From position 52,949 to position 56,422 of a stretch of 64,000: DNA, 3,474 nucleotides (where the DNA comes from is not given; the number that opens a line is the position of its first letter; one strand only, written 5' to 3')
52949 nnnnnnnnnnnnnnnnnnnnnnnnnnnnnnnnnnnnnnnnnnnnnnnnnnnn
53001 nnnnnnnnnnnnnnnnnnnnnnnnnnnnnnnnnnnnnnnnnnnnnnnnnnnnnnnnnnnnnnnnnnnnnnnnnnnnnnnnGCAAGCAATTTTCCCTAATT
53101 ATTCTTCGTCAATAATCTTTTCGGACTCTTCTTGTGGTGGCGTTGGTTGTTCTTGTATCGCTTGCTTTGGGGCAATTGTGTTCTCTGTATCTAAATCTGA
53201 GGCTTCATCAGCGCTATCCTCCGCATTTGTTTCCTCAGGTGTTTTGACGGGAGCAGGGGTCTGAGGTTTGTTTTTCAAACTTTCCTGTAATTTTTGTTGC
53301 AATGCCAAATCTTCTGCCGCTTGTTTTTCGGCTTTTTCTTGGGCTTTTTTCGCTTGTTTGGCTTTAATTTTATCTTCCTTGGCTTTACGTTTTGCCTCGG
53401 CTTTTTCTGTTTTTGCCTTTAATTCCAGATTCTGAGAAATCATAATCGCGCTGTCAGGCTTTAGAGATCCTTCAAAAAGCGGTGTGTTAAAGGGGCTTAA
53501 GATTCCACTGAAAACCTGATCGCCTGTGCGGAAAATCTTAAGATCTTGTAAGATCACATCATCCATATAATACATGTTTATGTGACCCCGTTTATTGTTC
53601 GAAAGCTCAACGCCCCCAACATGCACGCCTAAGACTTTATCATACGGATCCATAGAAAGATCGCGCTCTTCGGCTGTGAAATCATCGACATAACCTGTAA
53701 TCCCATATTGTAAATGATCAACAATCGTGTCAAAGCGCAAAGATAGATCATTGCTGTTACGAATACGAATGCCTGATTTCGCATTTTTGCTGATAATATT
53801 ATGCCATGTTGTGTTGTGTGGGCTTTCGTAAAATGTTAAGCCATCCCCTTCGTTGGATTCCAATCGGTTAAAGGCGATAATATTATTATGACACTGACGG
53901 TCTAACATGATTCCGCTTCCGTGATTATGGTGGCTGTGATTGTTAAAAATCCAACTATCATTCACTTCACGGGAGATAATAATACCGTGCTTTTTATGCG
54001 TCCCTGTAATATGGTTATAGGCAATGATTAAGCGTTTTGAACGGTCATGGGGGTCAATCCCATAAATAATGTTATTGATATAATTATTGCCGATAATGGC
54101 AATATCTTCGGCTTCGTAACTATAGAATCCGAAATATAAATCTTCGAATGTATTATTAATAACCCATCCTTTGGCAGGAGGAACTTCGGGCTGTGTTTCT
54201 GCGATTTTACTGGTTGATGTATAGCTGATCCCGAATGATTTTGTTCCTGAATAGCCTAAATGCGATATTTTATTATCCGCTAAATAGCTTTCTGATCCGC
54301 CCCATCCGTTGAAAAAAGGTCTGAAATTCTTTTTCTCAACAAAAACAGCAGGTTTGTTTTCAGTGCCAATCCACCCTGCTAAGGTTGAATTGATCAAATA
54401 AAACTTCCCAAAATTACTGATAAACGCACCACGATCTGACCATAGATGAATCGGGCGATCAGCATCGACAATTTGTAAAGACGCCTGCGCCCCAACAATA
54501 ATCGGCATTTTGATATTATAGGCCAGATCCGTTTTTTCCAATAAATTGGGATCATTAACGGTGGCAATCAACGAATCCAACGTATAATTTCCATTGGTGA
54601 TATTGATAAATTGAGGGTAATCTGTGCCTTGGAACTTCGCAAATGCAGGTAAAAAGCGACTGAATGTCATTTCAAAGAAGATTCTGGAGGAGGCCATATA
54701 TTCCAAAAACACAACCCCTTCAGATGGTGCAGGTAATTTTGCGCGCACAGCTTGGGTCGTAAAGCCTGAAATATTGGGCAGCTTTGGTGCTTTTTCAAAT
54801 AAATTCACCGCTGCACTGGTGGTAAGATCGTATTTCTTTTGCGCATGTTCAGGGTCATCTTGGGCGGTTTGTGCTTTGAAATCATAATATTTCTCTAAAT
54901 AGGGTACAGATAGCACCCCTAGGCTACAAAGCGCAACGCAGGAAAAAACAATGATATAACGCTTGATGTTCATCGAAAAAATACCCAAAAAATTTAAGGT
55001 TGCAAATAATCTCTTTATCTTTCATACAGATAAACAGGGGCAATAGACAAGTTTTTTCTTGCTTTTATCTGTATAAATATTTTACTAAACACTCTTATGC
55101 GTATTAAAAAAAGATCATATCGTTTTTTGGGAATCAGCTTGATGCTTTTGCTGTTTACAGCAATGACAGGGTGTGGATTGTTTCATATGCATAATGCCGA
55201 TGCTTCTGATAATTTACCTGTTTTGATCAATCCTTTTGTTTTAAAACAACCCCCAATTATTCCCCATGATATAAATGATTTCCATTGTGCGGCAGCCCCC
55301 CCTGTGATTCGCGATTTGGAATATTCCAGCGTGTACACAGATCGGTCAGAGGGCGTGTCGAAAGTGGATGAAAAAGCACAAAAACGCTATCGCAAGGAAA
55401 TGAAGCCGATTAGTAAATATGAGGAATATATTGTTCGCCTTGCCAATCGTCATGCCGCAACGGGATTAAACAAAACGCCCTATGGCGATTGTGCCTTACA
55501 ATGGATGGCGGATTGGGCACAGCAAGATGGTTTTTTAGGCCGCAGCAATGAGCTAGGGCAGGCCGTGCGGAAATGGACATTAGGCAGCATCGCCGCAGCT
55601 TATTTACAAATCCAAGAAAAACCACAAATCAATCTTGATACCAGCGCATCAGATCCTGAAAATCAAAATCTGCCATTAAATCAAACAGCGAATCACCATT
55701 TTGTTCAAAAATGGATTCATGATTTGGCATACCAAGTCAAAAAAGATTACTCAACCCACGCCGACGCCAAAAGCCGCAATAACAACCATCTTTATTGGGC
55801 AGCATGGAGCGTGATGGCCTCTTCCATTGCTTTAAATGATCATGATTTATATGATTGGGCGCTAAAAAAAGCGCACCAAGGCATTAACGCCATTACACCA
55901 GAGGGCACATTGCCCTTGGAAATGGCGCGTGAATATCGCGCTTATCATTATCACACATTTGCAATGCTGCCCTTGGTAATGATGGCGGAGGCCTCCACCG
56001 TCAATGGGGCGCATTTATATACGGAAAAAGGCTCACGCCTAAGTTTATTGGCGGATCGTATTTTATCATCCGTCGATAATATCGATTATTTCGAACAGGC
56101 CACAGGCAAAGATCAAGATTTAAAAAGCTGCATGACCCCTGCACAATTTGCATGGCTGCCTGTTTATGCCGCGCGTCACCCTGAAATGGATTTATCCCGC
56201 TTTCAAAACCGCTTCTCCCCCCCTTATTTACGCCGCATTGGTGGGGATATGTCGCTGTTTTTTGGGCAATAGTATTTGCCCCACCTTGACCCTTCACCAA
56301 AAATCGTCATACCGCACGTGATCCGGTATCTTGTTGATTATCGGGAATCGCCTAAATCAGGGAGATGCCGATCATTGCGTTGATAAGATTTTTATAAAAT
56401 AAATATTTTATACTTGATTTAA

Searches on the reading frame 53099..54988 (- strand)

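Call 55: search_protein_families(library=ncbifam, proteins=[window:53099-54988:-], max_evalue=1e-10)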
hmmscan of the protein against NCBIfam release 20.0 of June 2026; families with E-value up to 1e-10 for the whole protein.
window:53099-54988:- (629 aa): 1 family
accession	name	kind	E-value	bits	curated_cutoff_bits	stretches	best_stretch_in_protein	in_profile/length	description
NF038177.1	epimerase_AlgG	equivalog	7.8e-111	371.3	700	1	45-471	33-459/519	mannuronan 5-epimerase AlgG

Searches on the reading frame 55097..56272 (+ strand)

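Call 56: search_protein_families(library=ncbifam, proteins=[window:55097-56272:+], max_evalue=1e-10)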
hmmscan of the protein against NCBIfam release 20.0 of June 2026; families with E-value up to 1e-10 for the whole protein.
window:55097-56272:+ (391 aa): 5 families
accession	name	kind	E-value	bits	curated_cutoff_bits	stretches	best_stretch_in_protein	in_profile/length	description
NF001469.0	PRK00325.1-4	equivalog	2.7e-75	253.7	366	1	42-388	21-355/360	polysaccharide lyase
NF001467.0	PRK00325.1-2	equivalog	1.9e-59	201.3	429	1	64-389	47-358/364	mannuronate-specific alginate lyase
NF001468.0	PRK00325.1-3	equivalog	6.8e-54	183.3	711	1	60-385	47-358/373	mannuronate-specific alginate lyase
NF001470.0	PRK00325.1-5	equivalog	1.5e-48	165.6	743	1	60-386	44-356/367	mannuronate-specific alginate lyase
NF001466.0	PRK00325.1-1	equivalog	2.3e-24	86.1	615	1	98-389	50-313/320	poly(beta-D-mannuronate) lyase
